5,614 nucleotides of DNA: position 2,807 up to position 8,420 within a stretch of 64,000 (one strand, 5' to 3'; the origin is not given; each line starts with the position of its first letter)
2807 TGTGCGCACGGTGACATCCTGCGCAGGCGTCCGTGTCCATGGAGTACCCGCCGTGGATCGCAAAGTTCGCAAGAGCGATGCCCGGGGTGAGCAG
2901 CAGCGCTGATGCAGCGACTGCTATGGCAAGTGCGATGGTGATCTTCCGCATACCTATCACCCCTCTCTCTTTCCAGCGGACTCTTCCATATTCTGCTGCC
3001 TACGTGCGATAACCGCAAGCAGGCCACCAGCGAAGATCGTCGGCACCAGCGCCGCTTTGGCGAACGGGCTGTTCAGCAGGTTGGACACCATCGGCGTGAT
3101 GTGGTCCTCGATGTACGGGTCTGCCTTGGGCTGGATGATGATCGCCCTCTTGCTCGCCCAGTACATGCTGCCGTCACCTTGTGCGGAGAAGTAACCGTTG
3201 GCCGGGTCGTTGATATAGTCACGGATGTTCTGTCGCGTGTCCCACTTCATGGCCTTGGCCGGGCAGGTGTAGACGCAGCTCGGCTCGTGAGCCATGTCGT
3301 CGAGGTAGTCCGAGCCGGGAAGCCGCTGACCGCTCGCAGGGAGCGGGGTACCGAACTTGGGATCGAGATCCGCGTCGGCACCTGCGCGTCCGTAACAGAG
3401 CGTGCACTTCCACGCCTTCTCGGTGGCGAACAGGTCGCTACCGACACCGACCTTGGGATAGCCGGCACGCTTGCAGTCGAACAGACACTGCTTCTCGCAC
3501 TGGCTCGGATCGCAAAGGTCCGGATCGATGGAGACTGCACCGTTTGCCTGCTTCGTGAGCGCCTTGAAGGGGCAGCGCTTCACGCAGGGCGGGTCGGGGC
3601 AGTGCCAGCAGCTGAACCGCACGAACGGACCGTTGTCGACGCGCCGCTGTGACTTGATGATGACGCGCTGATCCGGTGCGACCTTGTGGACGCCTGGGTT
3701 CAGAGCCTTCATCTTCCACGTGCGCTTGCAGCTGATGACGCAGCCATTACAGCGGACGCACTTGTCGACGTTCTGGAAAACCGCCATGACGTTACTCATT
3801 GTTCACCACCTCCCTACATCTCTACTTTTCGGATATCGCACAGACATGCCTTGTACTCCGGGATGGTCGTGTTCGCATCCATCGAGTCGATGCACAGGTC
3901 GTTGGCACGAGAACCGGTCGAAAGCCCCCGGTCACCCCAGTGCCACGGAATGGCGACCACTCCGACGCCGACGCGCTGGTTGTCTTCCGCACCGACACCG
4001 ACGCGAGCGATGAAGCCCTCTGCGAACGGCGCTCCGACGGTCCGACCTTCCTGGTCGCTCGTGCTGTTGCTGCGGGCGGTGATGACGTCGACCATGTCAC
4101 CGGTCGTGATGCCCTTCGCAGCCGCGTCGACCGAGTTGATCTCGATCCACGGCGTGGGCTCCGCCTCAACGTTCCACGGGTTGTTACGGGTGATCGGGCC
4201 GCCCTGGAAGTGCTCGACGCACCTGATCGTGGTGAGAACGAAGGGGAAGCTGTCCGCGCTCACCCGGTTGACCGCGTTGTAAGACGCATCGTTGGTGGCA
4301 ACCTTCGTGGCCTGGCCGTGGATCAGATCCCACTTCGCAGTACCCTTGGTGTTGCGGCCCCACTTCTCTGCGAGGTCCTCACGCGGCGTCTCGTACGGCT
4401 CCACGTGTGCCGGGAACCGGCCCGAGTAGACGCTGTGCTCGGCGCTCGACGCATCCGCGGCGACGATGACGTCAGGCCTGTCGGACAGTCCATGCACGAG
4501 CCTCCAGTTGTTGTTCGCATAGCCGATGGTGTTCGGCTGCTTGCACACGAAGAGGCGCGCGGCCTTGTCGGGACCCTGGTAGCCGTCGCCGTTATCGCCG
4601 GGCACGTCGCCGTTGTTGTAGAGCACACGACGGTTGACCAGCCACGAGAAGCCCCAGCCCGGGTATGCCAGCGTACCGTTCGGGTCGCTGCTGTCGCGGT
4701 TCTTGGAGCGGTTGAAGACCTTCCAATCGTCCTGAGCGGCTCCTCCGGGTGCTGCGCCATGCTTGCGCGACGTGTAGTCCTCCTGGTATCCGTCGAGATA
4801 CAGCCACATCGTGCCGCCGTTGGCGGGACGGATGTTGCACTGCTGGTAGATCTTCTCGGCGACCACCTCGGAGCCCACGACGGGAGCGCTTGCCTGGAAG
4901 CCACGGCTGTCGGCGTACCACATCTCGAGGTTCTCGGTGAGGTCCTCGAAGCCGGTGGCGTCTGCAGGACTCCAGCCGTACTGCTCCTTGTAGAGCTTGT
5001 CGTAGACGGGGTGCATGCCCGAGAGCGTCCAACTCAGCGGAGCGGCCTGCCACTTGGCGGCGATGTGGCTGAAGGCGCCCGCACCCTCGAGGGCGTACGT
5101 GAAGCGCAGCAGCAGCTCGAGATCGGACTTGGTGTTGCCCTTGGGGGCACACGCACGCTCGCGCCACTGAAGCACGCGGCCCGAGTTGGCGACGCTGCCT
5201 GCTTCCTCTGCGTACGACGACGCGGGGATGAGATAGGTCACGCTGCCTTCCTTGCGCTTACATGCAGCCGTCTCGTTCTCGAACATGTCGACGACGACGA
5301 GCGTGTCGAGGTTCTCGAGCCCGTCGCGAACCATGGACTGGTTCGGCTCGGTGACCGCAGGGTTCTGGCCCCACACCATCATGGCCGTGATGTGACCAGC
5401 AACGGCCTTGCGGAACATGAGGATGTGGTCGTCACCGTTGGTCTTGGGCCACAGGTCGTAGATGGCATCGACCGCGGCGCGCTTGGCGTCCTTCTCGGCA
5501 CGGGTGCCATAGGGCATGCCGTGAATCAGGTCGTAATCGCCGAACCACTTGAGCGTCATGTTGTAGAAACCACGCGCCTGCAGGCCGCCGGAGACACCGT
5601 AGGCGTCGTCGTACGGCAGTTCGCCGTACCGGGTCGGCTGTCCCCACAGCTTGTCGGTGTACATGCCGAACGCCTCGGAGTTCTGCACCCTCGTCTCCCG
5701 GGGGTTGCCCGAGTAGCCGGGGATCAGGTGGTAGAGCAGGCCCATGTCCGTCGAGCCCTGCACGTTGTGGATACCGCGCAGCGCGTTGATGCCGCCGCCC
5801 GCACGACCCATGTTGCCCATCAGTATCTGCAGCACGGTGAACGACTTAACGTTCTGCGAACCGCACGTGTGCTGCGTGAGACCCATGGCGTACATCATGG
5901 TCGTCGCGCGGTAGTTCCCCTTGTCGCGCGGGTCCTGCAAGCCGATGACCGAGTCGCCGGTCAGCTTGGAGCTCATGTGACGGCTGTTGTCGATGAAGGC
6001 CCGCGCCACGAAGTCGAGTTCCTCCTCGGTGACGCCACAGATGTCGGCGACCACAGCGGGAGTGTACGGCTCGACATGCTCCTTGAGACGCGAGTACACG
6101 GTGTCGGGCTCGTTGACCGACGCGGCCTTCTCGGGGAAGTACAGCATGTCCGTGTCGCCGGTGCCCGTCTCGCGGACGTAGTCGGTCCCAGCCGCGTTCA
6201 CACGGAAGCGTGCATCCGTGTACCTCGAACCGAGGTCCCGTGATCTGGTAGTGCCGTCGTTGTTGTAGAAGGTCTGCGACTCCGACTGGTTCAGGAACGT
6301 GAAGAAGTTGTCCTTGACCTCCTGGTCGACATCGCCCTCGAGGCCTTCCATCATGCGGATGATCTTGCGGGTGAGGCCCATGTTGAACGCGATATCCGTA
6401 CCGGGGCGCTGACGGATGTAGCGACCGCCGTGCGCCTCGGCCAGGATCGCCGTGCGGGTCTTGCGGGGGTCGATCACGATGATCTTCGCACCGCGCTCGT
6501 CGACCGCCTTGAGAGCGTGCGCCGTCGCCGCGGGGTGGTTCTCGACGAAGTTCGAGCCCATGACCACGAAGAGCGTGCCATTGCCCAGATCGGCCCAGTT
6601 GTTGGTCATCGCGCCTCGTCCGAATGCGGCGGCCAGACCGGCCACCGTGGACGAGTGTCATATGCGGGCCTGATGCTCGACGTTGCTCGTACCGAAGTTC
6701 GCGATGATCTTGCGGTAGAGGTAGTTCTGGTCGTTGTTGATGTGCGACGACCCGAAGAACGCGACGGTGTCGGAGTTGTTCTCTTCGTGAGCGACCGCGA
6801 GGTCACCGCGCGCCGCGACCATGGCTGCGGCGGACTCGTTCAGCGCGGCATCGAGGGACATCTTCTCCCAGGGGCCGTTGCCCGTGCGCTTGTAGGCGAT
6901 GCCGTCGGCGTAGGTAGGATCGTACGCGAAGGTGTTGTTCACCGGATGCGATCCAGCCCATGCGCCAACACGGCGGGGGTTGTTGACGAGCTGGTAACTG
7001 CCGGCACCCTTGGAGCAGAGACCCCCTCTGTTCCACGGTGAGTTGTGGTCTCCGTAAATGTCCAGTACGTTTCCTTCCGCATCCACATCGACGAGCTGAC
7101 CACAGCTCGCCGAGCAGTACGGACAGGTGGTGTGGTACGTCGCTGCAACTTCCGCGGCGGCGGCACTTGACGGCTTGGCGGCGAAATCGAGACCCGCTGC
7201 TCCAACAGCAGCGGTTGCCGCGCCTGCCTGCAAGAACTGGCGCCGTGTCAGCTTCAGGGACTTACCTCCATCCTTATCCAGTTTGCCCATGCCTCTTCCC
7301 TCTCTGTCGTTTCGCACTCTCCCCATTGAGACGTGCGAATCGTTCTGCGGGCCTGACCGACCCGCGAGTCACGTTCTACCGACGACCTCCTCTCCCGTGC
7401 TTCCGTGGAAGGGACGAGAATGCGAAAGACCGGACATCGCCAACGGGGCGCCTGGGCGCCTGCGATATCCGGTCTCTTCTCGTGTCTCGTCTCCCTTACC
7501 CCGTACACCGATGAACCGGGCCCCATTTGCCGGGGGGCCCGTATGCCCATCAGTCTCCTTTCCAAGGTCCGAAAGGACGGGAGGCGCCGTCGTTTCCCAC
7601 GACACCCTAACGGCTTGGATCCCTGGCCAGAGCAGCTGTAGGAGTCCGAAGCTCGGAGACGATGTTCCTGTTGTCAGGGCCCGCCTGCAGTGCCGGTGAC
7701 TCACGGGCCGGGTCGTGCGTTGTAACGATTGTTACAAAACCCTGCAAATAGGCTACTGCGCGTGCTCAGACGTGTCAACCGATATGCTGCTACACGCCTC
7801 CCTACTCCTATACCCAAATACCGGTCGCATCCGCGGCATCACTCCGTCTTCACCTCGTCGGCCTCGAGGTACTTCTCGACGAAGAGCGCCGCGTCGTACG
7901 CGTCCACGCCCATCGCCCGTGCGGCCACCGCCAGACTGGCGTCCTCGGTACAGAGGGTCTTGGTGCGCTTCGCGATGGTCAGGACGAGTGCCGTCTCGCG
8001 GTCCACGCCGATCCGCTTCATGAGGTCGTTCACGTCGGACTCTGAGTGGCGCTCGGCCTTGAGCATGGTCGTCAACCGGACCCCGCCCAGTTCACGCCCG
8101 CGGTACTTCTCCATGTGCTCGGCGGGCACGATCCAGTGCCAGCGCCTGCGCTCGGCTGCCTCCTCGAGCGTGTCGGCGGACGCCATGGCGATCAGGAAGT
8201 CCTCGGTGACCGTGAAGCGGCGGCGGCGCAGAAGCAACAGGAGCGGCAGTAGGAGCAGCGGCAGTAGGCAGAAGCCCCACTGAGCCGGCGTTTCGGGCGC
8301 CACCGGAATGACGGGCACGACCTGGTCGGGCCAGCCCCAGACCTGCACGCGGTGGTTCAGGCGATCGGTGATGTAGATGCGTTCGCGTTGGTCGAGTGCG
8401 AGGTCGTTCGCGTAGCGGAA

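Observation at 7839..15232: Cytochrome b plus 7-, 13- and 20-haem cytochromes, a TPR protein and an NHL propeller in one operon: candidate quinol-to-extracellular electron conduit in an actinobacterium-like monoderm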

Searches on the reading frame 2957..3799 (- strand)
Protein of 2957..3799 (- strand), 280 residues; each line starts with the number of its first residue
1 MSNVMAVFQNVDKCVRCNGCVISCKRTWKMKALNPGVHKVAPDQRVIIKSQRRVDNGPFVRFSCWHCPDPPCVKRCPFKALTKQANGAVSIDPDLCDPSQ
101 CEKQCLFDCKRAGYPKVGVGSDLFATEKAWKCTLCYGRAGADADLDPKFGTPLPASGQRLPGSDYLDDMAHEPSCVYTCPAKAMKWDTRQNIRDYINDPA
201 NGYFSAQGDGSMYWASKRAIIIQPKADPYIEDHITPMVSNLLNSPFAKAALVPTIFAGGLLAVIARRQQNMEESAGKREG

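Call 8: search_protein_families(library=pfam, proteins=[window:2957-3799:-], max_evalue=0.01)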
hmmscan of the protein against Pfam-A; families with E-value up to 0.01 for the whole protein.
window:2957-3799:- (280 aa): 3 families
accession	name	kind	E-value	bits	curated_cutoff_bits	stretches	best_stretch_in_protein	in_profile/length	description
PF13247.11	Fer4_11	-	3.8e-07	30.7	26.2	1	62-139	8-78/100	4Fe-4S dicluster domain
PF13187.11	Fer4_9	-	4.2e-05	23.9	27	0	13-80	1-51/52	4Fe-4S dicluster domain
PF12838.12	Fer4_7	-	0.00023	22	27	1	13-80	1-52/52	4Fe-4S dicluster domain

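Call 9: search_protein_families(library=ncbifam, proteins=[window:2957-3799:-], max_evalue=0.01)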
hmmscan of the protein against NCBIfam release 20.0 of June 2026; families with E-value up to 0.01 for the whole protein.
window:2957-3799:- (280 aa): 22 families
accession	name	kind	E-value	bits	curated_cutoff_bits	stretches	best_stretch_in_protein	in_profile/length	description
NF038355.1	FDH3_beta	equivalog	5.8e-12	46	240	1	5-140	3-126/180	formate dehydrogenase FDH3 subunit beta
NF008134.0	PRK10882.1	equivalog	3.1e-11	42.9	263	1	8-136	42-179/329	hydrogenase 2 operon protein HybA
TIGR02951.1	DMSO_dmsB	equivalog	1.5e-10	41.3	214.1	1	7-111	4-113/161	DMSO/selenate family reductase complex B subunit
NF045715.1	sulf_resp_HmcB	equivalog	2.7e-09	36.5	420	1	4-139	36-176/307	sulfate respiration complex iron-sulfur protein HmcB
NF011569.0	PRK14993.1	equivalog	4.9e-09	36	416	1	5-139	44-166/244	tetrathionate reductase subunit TtrB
NF009408.0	PRK12769.1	equivalog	5.2e-09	34.8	1003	1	7-143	5-132/659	formate-dependent uric acid utilization protein AegA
NF045797.1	DsrO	equivalog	3.1e-08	33.3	200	1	10-140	49-182/235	sulfate reduction electron transfer complex DsrMKJOP subunit DsrO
TIGR01582.1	FDH-beta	equivalog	1e-07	31.4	334.7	1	5-141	22-162/283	formate dehydrogenase subunit beta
TIGR03478.1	DMSO_red_II_bet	subfamily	1.4e-07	30.8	480.7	1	63-139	130-198/321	DMSO reductase family type II enzyme, iron-sulfur subunit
TIGR01660.1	narH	equivalog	4.9e-07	28.5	524.05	1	64-141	183-252/492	nitrate reductase subunit beta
NF041715.1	arsenate_red_ArrB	equivalog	1.3e-06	28.1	450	1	10-108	8-102/233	arsenate respiratory reductase iron-sulfur subunit ArrB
TIGR03149.1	cyt_nit_nrfC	equivalog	2.2e-06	27.2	377.6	1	8-108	42-136/225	cytochrome c nitrite reductase Fe-S protein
NF045766.1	PhenlGlyoxDHPadI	equivalog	2.3e-06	26.6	700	1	9-137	9-120/443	NADH-dependent phenylglyoxylate dehydrogenase subunit beta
NF009451.0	PRK12809.1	equivalog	7.7e-06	24.5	1154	1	10-139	8-119/639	formate-dependent uric acid utilization protein YgfT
TIGR04041.1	activase_YjjW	hypoth_equivalog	6.6e-05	22.5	250.2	1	61-117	40-90/276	YjjW family glycine radical enzyme activase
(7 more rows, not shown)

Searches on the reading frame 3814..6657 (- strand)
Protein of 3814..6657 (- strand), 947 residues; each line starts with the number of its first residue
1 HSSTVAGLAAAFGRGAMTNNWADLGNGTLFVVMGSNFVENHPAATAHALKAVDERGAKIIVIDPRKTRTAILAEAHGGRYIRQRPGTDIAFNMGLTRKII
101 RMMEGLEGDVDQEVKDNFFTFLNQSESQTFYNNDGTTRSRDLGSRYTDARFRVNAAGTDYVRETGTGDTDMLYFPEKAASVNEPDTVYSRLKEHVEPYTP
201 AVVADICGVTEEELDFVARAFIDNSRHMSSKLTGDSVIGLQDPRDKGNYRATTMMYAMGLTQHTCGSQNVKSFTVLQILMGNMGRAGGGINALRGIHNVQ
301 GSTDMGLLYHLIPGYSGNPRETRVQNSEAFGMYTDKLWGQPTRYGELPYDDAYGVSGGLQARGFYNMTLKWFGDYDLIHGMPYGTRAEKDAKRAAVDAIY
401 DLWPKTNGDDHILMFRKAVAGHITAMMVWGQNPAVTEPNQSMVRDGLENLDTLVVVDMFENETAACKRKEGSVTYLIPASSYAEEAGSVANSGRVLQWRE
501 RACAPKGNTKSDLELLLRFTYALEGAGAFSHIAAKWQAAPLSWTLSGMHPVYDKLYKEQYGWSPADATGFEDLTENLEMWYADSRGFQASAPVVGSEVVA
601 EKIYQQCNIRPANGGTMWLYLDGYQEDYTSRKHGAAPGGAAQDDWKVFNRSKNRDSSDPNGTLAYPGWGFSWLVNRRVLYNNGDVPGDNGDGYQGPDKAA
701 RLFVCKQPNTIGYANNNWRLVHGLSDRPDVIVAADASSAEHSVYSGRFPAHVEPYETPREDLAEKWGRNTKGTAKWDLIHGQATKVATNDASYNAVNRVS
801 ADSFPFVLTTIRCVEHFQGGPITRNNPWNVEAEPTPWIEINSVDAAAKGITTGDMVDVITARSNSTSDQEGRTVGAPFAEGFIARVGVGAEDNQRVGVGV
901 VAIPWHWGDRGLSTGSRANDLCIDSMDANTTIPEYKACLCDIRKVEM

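Call 8: search_protein_families(library=pfam, proteins=[window:3814-6657:-], max_evalue=0.01)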
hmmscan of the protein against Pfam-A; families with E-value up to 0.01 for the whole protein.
window:3814-6657:- (947 aa): 2 families
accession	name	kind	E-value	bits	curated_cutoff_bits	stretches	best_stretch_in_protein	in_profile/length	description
PF00384.28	Molybdopterin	-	1.9e-23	83.5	24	1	16-515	97-346/353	Molybdopterin oxidoreductase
PF01568.27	Molydop_binding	-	2.4e-14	53.7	26.8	2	806-863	1-57/110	Molydopterin dinucleotide binding domain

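Call 9: search_protein_families(library=ncbifam, proteins=[window:3814-6657:-], max_evalue=0.01)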
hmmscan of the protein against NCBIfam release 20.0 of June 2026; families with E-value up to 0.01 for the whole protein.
window:3814-6657:- (947 aa): 20 families
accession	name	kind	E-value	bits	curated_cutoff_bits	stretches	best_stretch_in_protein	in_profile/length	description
TIGR01553.1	formate-DH-alph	equivalog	1.3e-110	370.7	814.2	2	1-522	196-654/1009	formate dehydrogenase-N subunit alpha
NF041513.1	formate_DH_Act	exception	5.4e-95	319.1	1400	3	1-330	187-509/1067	formate dehydrogenase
TIGR01591.1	Fdh-alpha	equivalog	5.9e-73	246.1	666.25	4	1-101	130-225/672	formate dehydrogenase subunit alpha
NF047855.1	AssmNtatRedNasC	equivalog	2.2e-47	161.8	1100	4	412-534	399-515/708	assimilatory nitrate reductase catalytic subunit NasC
TIGR01701.1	Fdhalpha-like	subfamily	8.8e-33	113.4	582.15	3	248-339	344-428/744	FdhF/YdeP family oxidoreductase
NF010055.0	PRK13532.1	equivalog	8.9e-20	70.5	904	2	2-301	182-417/830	nitrate reductase catalytic subunit NapA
NF041323.1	Nitr_red_NasA_Halo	equivalog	5.2e-18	64.9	1000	2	2-102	128-224/673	assimilatory nitrate reductase NasA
NF007406.0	PRK09939.1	equivalog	6e-17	61.1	1473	2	251-307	360-416/759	acid resistance putative oxidoreductase YdeP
TIGR02166.1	dmsA_ynfE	subfamily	8.2e-16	57.2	777.7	3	9-101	194-286/794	DMSO/selenate family reductase complex A subunit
TIGR01706.1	NAPA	equivalog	1.1e-15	57.1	930.55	2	764-872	674-782/830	periplasmic nitrate reductase subunit alpha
TIGR03479.1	DMSO_red_II_alp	subfamily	1.7e-12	46.3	984.75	2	185-516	385-636/913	molybdopterin-dependent oxidoreductase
TIGR02693.1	arsenite_ox_L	equivalog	5.5e-11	41.2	359.05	1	796-864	685-753/806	arsenate reductase (azurin) large subunit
NF041885.1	selenate_YnfE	exception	1.3e-09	36.4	1675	1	17-118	209-305/805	selenate/tellurate reductase subunit YnfE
NF012032.0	PRK15488.1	equivalog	1.8e-09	36.2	694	1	21-101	191-268/759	thiosulfate reductase PhsA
NF011566.1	PRK14990.1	exception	5.9e-09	34.5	1600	1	5-118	210-318/814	dimethylsulfoxide reductase subunit A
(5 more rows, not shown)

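Call 25: search_solved_structures(query=window:3814-6657:-, max_evalue=0.001, show_alignments=1)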
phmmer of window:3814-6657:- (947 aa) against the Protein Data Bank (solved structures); distinct sequences matched with E-value up to 0.001: 32.
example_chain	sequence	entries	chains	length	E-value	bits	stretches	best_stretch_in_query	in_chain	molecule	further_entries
8cm4_A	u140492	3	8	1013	4e-75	256.9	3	1-321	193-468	Formate dehydrogenase, alpha subunit, selenocysteine-containing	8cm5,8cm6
6sdv_A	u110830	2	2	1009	6.2e-75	256.3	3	1-321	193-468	Formate dehydrogenase, alpha subunit, selenocysteine-containing,Formate dehydrogenase, alp | Formate dehydrogenase, alpha subunit, selenocysteine-containing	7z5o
9rk1_A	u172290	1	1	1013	6.4e-75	256.2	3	1-321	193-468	Formate dehydrogenase, alpha subunit, selenocysteine-containing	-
30gj_A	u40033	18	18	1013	6.4e-75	256.2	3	1-321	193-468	Formate dehydrogenase, alpha subunit, selenocysteine-containing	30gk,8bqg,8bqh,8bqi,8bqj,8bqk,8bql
9qm0_A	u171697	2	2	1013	6.4e-75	256.2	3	1-321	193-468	Formate dehydrogenase, alpha subunit, selenocysteine-containing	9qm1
1h0h_A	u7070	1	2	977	6.9e-75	256.1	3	1-322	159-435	FORMATE DEHYDROGENASE SUBUNIT ALPHA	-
6sdr_A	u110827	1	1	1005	8.9e-75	255.7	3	1-321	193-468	Formate dehydrogenase, alpha subunit, selenocysteine-containing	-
9rk0_A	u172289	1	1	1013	1.4e-74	255.1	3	1-321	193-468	Formate dehydrogenase, alpha subunit, selenocysteine-containing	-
8cm7_A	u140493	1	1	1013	3.6e-74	253.7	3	1-321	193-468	Formate dehydrogenase, alpha subunit, selenocysteine-containing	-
8rcg_A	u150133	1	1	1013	3.8e-74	253.6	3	1-321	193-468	Formate dehydrogenase, alpha subunit, selenocysteine-containing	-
9rjz_A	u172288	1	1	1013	4.2e-74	253.5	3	1-321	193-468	Formate dehydrogenase, alpha subunit, selenocysteine-containing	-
9rjy_A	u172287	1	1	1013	4.2e-74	253.5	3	1-321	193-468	Formate dehydrogenase, alpha subunit, selenocysteine-containing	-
1kqf_A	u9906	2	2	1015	2.7e-73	250.9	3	1-325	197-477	FORMATE DEHYDROGENASE, NITRATE-INDUCIBLE, MAJOR SUBUNIT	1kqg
9vap_A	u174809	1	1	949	1.4e-53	185.6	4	1-99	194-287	Formate dehydrogenase molybdopterin-binding subunit FdhA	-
9t1s_L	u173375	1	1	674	2.8e-47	164.7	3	228-329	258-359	formate dehydrogenase (coenzyme F420)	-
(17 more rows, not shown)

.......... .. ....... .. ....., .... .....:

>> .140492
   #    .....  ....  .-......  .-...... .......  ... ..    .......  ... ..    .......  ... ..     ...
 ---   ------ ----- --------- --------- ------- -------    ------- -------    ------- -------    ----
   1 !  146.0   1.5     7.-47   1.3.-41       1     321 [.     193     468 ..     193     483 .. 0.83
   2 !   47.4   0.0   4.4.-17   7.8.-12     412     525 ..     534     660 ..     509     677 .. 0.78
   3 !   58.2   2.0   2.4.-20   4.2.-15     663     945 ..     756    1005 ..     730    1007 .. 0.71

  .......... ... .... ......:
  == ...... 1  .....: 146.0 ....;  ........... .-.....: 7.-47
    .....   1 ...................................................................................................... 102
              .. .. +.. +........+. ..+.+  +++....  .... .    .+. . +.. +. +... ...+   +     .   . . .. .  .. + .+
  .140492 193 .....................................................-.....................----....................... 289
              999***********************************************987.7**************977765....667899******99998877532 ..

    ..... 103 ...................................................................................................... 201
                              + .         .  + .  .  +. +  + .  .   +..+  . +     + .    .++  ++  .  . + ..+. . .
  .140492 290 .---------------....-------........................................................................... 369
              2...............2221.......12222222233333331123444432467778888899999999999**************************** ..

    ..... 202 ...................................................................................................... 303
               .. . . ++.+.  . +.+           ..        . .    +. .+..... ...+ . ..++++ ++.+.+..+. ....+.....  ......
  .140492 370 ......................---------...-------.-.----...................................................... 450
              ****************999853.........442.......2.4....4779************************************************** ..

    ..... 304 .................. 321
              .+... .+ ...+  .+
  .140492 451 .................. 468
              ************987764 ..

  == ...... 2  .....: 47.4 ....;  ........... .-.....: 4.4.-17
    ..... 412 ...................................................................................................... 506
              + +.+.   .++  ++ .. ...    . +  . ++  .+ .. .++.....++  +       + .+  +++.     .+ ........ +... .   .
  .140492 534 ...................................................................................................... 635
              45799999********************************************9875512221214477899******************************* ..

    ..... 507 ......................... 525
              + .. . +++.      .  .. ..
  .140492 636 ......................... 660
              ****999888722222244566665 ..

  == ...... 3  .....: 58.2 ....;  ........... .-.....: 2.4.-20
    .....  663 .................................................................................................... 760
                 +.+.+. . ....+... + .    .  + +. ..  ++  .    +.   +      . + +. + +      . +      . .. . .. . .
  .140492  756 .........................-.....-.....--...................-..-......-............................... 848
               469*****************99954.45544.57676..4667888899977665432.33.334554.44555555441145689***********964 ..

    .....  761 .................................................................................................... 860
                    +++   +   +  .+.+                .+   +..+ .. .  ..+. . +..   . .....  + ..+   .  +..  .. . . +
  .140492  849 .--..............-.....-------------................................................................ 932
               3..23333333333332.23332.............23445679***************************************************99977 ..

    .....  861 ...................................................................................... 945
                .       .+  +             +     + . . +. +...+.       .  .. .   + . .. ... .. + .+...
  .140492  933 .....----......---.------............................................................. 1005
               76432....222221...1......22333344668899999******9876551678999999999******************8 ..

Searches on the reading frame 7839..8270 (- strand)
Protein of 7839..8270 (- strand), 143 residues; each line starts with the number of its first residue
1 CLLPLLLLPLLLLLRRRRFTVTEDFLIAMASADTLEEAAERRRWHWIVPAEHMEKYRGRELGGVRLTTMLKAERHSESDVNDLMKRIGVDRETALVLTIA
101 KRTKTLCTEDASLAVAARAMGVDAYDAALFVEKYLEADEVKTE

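Call 41: search_protein_families(library=pfam, proteins=[window:7839-8270:-], max_evalue=1)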
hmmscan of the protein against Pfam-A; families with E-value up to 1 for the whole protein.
window:7839-8270:- (143 aa): 0 families
